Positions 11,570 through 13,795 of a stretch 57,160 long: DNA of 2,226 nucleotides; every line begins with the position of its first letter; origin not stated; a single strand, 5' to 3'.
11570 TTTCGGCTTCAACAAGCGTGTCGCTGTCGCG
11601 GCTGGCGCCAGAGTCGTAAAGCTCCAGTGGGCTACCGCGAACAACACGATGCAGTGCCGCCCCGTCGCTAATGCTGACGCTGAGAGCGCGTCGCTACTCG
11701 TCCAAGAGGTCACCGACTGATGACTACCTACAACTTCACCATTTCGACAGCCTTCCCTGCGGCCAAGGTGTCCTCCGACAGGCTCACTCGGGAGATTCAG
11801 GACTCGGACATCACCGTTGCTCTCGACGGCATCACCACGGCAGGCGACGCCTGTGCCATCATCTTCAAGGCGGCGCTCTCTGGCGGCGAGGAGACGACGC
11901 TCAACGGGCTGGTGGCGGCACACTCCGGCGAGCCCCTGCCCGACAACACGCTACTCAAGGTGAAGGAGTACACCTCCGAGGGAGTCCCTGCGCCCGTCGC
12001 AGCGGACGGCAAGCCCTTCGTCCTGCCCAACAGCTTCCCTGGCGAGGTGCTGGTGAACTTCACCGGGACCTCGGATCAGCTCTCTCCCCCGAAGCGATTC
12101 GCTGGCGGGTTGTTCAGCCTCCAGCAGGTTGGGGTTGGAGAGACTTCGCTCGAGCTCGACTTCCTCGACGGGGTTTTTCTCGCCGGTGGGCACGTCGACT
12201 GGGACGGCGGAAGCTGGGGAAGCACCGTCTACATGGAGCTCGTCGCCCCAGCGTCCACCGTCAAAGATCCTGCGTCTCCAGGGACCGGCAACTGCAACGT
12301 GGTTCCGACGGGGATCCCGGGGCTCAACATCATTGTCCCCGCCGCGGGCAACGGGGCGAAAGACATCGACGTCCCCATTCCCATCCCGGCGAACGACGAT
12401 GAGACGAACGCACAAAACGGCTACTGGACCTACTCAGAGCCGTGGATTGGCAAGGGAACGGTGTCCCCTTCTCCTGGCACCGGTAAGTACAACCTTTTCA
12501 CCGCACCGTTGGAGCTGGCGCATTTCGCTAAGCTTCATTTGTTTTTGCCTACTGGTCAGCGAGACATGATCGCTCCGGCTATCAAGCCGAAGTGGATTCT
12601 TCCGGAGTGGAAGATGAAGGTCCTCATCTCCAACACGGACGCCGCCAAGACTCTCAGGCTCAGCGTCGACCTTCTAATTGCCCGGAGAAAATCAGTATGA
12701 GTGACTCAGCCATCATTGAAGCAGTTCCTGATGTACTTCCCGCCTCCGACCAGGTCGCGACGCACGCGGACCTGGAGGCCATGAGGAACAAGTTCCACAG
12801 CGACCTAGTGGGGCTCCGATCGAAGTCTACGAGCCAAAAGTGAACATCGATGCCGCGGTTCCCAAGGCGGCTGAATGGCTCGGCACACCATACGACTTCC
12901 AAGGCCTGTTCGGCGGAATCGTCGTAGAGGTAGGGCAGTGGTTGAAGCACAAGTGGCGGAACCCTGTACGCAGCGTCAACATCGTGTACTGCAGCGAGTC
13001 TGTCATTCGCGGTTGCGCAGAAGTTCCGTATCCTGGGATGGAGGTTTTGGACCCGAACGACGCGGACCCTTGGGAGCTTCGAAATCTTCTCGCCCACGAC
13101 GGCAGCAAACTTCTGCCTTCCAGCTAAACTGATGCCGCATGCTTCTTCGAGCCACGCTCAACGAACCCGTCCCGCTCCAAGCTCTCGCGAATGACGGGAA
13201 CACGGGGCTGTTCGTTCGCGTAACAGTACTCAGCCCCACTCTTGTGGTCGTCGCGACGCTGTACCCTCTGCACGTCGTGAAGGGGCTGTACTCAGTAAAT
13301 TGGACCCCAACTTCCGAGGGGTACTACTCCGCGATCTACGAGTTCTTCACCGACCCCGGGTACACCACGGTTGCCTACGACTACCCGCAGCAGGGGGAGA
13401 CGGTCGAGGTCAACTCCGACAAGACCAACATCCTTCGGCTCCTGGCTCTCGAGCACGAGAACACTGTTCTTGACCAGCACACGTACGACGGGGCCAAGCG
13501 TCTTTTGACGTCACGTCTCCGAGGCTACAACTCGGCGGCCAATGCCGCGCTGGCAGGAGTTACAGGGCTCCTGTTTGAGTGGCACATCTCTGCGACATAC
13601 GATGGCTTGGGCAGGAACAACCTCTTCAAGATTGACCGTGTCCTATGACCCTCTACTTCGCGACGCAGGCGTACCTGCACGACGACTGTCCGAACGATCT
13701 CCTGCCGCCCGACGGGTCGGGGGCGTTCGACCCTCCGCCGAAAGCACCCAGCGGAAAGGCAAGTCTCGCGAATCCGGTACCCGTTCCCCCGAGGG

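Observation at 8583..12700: Cassette of fibre-like genes built from shuffled paralogous N- and C-terminal domains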

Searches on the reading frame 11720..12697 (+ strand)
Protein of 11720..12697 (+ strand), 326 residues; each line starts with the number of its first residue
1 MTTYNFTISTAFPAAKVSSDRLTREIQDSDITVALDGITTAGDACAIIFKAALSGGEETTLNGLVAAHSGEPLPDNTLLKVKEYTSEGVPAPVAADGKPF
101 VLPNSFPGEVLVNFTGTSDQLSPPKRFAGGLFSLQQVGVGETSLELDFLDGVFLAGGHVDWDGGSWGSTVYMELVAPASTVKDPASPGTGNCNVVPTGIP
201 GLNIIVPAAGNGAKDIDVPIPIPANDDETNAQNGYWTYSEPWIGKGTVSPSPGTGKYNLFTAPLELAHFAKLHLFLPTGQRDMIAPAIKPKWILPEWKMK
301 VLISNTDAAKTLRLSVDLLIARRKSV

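Call 6: search_protein_families(library=pfam, proteins=[window:11720-12697:+], max_evalue=0.1)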
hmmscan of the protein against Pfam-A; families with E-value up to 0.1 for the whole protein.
window:11720-12697:+ (326 aa): 0 families

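Call 7: search_protein_families(library=phrogs, proteins=[window:11720-12697:+], max_evalue=0.1)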
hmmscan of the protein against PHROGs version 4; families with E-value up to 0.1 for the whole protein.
window:11720-12697:+ (326 aa): 0 families

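Call 60: search_protein_families(library=ncbifam, proteins=[window:11720-12697:+], max_evalue=0.1)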
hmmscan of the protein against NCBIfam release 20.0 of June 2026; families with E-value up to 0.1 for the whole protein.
window:11720-12697:+ (326 aa): 0 families

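Call 95: search_solved_structures(query=window:11720-12697:+, max_evalue=5)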
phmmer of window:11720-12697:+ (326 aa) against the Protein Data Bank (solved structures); distinct sequences matched with E-value up to 5: 2.
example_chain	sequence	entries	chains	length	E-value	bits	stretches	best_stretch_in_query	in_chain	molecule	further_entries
9oh5_A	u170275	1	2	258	0.086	15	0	85-131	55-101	MS2 CPM58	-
9lh4_A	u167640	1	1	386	0.25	13.5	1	28-145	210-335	Peptidyl-prolyl cis-trans isomerase CYP37, chloroplastic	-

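Call 96: search_dna_similar(query=window:11720-12697:+, collection=phages, mode=protein, max_rows=10, max_evalue=0.01)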
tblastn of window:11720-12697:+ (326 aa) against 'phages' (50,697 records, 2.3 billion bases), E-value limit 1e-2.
No match.
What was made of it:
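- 11720..12700 (+): Gene D, 326 aa, function unknown. It follows the terminal fibre gene and is itself modular. It has no family, PDB or cultured-phage match (calls 6, 7, 60, 95, 96).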

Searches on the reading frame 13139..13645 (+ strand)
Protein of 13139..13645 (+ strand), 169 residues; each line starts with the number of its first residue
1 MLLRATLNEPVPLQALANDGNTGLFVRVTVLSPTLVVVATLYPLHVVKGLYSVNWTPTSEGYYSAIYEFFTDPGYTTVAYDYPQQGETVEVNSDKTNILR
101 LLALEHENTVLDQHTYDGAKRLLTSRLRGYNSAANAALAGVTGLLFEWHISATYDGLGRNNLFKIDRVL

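Call 6: search_protein_families(library=pfam, proteins=[window:13139-13645:+], max_evalue=0.1)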
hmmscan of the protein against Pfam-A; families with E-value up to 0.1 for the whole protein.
window:13139-13645:+ (169 aa): 0 families

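Call 7: search_protein_families(library=phrogs, proteins=[window:13139-13645:+], max_evalue=0.1)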
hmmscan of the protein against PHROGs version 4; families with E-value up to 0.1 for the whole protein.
window:13139-13645:+ (169 aa): 2 families
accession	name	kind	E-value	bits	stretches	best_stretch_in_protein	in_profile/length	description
phrog_2650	-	unknown function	0.006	17.3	1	40-94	101-156/192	-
phrog_1194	-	unknown function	0.032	15.1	1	48-89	49-90/125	-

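Call 60: search_protein_families(library=ncbifam, proteins=[window:13139-13645:+], max_evalue=0.1)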
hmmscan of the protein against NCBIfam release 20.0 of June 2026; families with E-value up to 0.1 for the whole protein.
window:13139-13645:+ (169 aa): 0 families
